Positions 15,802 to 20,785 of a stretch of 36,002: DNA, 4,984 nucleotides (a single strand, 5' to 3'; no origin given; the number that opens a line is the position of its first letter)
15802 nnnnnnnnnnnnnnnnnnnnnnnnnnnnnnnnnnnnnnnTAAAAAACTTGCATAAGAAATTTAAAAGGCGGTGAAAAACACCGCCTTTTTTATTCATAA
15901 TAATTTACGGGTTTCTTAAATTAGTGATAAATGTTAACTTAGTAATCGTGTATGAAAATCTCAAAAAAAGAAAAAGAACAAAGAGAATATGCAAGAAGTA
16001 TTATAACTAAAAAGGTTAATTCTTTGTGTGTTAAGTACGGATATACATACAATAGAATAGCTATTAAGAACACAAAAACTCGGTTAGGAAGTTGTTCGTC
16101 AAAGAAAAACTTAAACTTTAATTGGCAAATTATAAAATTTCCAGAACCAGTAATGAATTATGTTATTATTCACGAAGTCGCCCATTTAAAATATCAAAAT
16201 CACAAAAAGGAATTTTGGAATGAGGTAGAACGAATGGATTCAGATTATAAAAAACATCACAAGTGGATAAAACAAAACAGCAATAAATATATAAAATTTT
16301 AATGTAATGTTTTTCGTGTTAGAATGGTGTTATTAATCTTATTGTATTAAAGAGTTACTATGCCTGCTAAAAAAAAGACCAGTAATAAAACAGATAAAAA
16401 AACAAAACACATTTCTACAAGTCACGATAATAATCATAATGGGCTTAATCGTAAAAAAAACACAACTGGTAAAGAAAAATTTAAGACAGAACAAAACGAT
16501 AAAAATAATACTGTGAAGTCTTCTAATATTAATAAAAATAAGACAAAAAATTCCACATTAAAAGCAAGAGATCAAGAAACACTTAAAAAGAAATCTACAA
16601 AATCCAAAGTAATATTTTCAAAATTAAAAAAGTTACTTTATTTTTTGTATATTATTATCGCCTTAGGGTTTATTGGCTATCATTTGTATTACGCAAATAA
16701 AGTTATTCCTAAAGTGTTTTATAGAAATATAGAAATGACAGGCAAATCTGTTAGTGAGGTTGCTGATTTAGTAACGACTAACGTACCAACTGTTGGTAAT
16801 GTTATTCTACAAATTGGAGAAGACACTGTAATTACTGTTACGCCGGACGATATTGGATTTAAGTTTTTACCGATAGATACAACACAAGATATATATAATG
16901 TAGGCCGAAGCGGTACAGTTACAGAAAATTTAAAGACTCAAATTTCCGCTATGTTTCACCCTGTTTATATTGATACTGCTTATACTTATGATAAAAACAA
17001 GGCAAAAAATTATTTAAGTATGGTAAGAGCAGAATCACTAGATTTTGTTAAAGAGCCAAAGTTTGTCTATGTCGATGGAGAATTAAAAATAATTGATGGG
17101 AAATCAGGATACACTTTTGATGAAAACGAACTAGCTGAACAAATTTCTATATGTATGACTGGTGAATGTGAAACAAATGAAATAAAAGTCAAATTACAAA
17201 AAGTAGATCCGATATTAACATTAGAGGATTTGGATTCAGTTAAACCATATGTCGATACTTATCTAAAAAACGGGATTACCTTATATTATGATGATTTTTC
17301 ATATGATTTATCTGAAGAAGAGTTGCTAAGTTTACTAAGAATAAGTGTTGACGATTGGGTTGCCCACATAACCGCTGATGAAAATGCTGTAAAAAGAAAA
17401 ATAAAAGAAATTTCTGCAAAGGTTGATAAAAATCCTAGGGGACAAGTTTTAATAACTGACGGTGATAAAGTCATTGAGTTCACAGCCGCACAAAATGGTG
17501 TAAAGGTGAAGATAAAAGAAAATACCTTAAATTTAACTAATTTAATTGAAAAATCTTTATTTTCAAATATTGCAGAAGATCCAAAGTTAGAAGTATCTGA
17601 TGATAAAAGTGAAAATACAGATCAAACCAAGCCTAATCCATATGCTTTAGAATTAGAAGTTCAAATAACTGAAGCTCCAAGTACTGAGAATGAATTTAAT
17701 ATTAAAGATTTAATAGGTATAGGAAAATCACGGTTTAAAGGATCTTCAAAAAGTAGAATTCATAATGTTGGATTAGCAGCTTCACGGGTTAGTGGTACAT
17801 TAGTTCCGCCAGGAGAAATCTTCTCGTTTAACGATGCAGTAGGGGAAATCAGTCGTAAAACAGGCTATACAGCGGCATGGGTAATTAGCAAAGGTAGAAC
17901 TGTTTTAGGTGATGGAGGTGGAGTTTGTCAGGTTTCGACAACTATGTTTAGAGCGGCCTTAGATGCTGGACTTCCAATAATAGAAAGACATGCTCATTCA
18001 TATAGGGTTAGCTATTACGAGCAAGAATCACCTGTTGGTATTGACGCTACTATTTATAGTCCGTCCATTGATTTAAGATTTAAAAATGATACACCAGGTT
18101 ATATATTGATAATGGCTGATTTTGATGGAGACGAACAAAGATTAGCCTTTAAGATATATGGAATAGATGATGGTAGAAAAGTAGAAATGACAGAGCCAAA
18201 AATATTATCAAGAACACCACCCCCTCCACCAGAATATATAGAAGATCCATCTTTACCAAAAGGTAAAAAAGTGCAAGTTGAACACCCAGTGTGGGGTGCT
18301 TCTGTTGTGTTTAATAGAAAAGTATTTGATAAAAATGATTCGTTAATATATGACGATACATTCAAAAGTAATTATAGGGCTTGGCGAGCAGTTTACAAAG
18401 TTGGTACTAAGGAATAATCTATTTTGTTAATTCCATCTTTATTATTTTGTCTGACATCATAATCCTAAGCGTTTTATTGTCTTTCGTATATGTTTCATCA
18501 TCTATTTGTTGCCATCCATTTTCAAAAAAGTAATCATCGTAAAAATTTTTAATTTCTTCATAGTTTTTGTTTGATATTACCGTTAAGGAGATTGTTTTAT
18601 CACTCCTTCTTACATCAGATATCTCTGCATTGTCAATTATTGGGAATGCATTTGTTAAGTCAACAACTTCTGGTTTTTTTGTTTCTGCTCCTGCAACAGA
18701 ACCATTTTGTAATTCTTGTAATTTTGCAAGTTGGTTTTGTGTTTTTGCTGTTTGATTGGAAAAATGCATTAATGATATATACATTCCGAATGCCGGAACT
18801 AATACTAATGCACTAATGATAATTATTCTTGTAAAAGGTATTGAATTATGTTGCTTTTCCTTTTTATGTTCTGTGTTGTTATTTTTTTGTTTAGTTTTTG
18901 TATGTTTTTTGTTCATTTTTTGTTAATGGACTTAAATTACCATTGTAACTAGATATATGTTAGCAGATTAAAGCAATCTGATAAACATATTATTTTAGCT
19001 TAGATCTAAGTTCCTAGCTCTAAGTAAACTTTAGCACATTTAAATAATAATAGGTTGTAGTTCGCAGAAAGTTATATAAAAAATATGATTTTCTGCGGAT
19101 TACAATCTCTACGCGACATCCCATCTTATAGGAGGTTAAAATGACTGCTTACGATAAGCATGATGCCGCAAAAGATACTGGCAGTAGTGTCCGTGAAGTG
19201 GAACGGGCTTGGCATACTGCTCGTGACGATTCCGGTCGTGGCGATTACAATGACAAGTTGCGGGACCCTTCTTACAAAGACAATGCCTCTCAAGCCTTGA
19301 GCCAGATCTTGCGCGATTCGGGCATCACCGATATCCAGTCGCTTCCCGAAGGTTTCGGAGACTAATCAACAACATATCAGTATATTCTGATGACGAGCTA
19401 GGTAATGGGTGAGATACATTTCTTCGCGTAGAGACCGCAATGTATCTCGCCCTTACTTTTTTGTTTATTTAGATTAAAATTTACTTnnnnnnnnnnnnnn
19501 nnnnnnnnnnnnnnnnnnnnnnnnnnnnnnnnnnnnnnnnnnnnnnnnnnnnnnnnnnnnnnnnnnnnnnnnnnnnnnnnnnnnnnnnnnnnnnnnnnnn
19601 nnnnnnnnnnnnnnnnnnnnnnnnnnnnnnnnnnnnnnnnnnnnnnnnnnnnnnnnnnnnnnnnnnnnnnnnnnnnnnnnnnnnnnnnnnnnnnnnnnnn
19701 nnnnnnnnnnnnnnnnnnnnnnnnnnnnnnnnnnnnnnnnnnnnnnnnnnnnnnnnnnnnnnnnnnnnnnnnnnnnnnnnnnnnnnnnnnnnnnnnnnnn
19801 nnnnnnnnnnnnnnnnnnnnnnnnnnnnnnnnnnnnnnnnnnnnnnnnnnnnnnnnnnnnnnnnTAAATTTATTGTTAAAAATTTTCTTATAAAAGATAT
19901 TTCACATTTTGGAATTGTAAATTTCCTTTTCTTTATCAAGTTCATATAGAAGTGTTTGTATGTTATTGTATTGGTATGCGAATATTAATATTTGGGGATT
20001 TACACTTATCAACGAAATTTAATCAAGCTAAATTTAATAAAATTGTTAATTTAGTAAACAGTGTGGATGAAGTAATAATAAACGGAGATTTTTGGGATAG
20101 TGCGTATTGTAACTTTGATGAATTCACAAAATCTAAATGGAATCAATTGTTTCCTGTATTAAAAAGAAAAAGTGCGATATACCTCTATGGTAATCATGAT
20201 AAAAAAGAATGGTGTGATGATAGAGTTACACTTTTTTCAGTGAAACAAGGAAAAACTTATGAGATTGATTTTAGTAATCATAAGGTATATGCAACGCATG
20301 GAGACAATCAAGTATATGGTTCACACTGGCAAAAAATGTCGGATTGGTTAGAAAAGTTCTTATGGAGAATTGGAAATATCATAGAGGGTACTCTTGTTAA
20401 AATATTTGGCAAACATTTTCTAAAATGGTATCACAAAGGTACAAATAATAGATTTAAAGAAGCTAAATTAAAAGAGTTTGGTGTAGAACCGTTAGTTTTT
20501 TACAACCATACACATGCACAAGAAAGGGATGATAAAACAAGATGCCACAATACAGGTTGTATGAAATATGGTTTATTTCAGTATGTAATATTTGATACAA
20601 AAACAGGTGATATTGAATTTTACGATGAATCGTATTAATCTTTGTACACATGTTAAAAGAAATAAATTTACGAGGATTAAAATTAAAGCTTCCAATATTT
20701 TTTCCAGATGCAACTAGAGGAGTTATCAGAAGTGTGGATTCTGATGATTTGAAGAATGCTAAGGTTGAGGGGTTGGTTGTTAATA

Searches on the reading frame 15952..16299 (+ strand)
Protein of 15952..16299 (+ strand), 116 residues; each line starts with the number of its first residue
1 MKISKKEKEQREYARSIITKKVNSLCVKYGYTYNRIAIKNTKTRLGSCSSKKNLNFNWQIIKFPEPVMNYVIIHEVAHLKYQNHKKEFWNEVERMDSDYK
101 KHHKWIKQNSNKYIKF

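Call 21: search_protein_families(library=pfam, proteins=[window:15952-16299:+], max_evalue=0.001)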
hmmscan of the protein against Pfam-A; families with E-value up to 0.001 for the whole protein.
window:15952-16299:+ (116 aa): 2 families
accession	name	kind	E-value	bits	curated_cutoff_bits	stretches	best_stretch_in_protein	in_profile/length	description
PF01863.23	YgjP-like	-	9.3e-34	117.7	26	1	10-109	108-207/207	YgjP-like, metallopeptidase domain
PF10263.15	SprT-like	-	0.00018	21.8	25.6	1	38-83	23-76/108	SprT-like family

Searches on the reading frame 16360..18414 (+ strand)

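Call 21: search_protein_families(library=pfam, proteins=[window:16360-18414:+], max_evalue=0.001)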
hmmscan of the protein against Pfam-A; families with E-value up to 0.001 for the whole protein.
window:16360-18414:+ (685 aa): 2 families
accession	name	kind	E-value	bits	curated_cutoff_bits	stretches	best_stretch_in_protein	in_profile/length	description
PF04294.18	VanW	-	1.8e-43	147.6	27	1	466-599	2-129/130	VanW like protein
PF12229.13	PG_binding_4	-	1.5e-20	73.9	22.1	2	158-263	1-105/117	Putative peptidoglycan binding domain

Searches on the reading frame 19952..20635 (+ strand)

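Call 21: search_protein_families(library=pfam, proteins=[window:19952-20635:+], max_evalue=0.001)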
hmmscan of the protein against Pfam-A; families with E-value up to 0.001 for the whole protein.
window:19952-20635:+ (228 aa): 2 families
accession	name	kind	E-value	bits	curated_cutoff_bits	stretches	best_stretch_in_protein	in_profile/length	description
PF12850.12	Metallophos_2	-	1.6e-10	41.6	27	1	9-216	1-151/154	Calcineurin-like phosphoesterase superfamily domain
PF00149.33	Metallophos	-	9.9e-10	39.6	21.5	1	9-188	1-189/191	Calcineurin-like phosphoesterase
